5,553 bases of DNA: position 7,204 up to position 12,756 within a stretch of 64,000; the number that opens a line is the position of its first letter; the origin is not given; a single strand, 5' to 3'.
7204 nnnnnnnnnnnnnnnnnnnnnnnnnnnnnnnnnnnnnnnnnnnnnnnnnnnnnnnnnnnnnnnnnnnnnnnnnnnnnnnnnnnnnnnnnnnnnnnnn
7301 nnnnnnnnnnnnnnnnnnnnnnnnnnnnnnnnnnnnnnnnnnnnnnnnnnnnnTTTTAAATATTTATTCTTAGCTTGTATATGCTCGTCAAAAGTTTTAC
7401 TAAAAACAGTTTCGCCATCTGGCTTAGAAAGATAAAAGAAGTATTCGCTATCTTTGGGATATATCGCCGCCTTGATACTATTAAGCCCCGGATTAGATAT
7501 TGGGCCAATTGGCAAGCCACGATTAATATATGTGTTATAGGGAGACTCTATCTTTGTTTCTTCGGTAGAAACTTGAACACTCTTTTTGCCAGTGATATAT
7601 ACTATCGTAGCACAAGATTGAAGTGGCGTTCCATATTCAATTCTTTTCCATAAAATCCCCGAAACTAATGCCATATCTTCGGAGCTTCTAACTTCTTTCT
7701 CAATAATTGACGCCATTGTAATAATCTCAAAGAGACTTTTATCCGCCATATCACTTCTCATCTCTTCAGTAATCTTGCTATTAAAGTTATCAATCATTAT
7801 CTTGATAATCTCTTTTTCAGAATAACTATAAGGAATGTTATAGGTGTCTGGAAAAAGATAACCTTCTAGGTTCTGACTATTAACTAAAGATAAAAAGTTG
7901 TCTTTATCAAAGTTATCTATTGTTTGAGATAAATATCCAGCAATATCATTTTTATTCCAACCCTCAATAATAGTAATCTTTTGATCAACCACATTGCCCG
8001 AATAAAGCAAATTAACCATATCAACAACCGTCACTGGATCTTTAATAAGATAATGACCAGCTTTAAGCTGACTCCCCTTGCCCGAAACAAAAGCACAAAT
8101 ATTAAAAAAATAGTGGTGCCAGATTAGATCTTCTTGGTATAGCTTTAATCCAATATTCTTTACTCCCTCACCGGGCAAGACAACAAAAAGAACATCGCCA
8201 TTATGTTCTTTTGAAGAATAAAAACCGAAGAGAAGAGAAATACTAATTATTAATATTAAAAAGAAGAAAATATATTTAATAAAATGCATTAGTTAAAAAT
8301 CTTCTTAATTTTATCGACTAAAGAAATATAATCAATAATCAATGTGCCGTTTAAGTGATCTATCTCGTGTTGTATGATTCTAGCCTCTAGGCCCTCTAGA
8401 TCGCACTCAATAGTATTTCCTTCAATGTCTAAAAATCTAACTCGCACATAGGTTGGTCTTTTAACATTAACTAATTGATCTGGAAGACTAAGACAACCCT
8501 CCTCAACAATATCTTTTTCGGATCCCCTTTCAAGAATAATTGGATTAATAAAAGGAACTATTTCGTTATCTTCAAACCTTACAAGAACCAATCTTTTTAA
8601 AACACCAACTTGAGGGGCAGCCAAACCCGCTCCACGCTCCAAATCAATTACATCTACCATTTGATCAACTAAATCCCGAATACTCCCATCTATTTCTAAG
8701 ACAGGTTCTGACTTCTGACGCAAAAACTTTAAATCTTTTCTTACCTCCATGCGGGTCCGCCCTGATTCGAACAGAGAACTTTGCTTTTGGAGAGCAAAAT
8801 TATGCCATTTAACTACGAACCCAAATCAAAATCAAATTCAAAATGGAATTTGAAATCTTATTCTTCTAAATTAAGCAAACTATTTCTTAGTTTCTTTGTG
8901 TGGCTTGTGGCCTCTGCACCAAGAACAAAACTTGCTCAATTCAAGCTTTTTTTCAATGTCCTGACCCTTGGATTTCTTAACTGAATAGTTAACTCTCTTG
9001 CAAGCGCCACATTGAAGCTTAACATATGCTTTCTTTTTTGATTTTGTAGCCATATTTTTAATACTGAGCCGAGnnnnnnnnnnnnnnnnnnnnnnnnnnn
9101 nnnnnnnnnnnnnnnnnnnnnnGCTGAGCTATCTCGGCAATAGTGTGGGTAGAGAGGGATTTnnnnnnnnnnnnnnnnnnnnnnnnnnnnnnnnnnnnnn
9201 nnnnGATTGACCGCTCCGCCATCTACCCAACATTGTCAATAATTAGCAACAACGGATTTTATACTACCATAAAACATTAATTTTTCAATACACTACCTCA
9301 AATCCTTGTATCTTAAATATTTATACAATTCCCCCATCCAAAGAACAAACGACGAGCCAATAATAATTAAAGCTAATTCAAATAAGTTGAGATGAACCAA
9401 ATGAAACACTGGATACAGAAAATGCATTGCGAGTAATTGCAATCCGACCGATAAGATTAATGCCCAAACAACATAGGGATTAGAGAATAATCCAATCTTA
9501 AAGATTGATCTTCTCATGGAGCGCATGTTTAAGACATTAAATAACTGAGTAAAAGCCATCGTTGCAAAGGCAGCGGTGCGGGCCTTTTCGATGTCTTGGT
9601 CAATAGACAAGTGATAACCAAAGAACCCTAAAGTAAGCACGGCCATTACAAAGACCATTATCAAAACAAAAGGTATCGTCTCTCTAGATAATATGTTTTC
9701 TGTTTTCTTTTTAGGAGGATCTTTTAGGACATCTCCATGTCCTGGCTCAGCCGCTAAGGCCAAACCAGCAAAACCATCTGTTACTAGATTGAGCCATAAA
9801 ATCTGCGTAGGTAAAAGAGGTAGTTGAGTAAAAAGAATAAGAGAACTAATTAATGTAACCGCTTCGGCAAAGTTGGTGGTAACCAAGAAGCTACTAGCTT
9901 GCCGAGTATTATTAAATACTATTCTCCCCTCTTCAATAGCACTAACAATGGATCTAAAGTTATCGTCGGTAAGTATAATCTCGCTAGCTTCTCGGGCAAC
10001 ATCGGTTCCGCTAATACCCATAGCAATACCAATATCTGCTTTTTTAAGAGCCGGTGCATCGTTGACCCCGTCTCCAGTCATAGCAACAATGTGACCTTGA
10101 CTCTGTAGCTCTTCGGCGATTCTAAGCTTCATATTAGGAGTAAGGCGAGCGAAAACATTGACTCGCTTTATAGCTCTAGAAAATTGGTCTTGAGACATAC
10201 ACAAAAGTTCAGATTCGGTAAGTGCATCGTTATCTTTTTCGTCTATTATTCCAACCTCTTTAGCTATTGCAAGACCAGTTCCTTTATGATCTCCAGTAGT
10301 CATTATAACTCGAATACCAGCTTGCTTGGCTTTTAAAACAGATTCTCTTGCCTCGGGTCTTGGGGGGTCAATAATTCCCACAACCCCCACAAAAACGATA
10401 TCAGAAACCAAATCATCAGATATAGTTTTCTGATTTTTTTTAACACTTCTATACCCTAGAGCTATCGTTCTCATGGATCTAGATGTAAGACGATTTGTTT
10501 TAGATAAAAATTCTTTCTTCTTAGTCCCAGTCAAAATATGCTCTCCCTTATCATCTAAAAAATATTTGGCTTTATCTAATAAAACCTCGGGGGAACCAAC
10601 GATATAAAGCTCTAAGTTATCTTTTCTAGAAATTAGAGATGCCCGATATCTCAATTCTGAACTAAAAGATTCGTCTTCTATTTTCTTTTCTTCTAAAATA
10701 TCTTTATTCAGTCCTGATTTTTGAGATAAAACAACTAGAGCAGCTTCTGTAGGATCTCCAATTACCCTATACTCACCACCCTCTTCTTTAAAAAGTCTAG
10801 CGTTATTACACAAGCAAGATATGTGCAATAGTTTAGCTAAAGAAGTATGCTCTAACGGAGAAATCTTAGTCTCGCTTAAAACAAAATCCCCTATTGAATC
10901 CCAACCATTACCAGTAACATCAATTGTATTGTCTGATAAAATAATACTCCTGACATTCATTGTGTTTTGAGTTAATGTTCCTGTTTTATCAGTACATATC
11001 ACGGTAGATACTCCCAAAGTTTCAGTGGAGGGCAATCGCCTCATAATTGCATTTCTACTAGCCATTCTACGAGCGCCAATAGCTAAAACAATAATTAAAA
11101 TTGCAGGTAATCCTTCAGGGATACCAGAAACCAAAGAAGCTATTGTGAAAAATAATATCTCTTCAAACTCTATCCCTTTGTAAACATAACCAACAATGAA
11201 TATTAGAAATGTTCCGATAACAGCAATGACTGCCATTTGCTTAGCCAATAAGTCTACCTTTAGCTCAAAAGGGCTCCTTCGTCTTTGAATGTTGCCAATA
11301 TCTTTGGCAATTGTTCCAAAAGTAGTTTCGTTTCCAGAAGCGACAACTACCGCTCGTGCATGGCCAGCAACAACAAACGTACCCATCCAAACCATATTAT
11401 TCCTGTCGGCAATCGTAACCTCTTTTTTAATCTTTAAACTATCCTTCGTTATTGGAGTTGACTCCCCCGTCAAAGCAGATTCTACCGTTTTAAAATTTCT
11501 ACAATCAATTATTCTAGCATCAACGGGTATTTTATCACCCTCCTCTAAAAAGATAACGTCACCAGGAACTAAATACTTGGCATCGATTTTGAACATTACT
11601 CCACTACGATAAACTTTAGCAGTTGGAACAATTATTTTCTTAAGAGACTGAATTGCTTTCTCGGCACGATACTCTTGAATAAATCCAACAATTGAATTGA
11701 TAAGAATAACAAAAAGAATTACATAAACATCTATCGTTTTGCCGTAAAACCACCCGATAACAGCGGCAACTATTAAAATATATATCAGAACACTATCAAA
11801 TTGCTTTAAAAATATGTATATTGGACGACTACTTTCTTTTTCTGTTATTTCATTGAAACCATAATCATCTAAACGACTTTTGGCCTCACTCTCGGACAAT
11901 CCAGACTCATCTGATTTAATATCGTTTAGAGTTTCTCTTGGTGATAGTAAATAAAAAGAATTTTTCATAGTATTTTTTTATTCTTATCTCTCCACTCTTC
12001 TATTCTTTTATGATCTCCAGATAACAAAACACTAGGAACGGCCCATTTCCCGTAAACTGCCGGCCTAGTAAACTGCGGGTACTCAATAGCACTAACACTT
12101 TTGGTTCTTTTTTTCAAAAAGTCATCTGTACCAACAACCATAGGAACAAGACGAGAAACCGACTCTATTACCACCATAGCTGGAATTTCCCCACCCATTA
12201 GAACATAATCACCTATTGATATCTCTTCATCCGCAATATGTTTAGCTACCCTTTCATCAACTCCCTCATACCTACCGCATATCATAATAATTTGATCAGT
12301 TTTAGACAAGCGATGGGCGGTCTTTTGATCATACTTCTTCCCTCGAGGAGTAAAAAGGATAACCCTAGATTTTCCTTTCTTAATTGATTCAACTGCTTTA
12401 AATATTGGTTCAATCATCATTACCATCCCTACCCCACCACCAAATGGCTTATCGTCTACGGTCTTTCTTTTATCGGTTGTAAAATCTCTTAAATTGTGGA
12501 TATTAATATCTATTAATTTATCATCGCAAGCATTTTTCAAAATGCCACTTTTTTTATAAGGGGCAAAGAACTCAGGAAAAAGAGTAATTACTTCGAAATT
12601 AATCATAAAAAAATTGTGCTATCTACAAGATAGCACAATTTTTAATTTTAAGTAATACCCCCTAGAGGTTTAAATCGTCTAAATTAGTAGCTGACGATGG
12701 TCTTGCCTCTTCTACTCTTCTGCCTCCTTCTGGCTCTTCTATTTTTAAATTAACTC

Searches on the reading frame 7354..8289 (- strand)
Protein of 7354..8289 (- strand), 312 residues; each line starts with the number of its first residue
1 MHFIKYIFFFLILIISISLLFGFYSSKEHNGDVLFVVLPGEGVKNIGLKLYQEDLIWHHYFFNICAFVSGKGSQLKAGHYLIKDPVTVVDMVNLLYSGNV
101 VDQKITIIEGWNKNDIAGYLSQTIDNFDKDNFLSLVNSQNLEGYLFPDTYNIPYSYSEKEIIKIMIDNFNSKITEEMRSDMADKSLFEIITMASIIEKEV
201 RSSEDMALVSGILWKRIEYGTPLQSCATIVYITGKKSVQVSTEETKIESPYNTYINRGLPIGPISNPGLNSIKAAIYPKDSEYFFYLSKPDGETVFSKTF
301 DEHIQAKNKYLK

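Call 39: search_protein_families(library=pfam, proteins=[window:7354-8289:-], max_evalue=0.001)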
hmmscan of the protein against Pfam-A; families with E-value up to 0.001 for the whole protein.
window:7354-8289:- (312 aa): 1 family
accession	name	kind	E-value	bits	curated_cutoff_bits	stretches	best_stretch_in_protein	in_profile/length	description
PF02618.21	YceG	-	3.7e-74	250.1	32.4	1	36-309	2-275/275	YceG-like family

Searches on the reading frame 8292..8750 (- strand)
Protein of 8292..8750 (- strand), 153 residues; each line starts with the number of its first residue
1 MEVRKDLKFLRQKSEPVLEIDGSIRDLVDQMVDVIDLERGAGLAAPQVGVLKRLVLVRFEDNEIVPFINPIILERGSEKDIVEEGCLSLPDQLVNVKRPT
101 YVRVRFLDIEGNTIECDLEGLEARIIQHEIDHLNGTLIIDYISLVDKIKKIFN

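Call 39: search_protein_families(library=pfam, proteins=[window:8292-8750:-], max_evalue=0.001)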
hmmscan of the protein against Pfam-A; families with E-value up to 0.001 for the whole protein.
window:8292-8750:- (153 aa): 1 family
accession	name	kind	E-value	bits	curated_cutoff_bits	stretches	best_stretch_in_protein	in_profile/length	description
PF01327.26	Pep_deformylase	-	4.9e-44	150.1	22.8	1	8-145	10-153/156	Polypeptide deformylase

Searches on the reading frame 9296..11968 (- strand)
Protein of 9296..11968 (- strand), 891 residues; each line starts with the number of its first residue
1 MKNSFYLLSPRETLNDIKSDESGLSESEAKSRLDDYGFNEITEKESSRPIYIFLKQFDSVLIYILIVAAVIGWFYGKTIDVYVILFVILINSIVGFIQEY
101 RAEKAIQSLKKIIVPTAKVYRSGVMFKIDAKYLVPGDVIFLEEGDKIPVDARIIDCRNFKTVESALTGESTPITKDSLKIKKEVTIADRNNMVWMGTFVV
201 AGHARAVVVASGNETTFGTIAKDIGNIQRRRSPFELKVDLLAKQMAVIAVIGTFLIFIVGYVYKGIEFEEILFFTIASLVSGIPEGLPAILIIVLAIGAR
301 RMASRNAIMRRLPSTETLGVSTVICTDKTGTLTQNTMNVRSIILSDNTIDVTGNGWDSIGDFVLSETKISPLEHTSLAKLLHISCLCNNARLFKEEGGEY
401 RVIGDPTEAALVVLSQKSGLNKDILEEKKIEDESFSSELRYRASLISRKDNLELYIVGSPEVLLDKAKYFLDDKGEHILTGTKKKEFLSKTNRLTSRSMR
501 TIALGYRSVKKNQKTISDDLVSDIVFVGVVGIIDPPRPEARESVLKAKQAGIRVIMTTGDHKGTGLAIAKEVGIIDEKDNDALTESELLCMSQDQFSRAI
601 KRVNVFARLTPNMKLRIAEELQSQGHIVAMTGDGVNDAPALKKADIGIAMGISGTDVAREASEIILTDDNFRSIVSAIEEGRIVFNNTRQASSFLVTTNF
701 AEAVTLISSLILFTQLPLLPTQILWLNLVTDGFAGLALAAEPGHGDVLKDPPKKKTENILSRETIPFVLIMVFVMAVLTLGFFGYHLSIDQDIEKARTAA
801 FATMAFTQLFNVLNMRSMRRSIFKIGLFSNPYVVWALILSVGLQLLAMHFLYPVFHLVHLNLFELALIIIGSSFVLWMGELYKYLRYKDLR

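Call 39: search_protein_families(library=pfam, proteins=[window:9296-11968:-], max_evalue=0.001)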
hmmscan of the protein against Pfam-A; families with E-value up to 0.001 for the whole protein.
window:9296-11968:- (891 aa): 6 families
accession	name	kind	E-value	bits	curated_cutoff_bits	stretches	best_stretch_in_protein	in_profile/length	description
PF00689.26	Cation_ATPase_C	-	4.9e-47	160.4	27.3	1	716-885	2-175/175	Cation transporting ATPase, C-terminus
PF00122.25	E1-E2_ATPase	-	3.5e-46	157.4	28.1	1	113-304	3-180/181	E1-E2 ATPase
PF00702.32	Hydrolase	-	1.9e-18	68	26.4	1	516-645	82-191/191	haloacid dehalogenase-like hydrolase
PF00690.31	Cation_ATPase_N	-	2e-16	59.8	20.4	1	6-71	2-68/69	Cation transporter/ATPase, N-terminus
PF13246.12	Cation_ATPase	-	1.2e-11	44.9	21.7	1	385-469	1-90/91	Cation transport ATPase (P-type)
PF08282.18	Hydrolase_3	-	2e-05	24.9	20.9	1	617-678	195-255/255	haloacid dehalogenase-like hydrolase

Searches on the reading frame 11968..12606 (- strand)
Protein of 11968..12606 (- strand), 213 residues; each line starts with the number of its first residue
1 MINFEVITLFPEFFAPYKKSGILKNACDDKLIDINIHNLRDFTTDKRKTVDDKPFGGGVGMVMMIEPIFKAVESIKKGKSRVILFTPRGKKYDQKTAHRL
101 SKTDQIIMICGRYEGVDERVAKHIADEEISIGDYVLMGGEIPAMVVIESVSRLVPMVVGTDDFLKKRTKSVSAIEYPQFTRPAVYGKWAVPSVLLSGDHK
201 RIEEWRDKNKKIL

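Call 39: search_protein_families(library=pfam, proteins=[window:11968-12606:-], max_evalue=0.001)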
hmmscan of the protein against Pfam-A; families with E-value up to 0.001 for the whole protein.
window:11968-12606:- (213 aa): 1 family
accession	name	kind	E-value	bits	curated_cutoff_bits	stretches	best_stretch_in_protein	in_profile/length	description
PF01746.26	tRNA_m1G_MT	-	4.9e-54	183.5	27.3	1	25-210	3-186/195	tRNA (Guanine-1)-methyltransferase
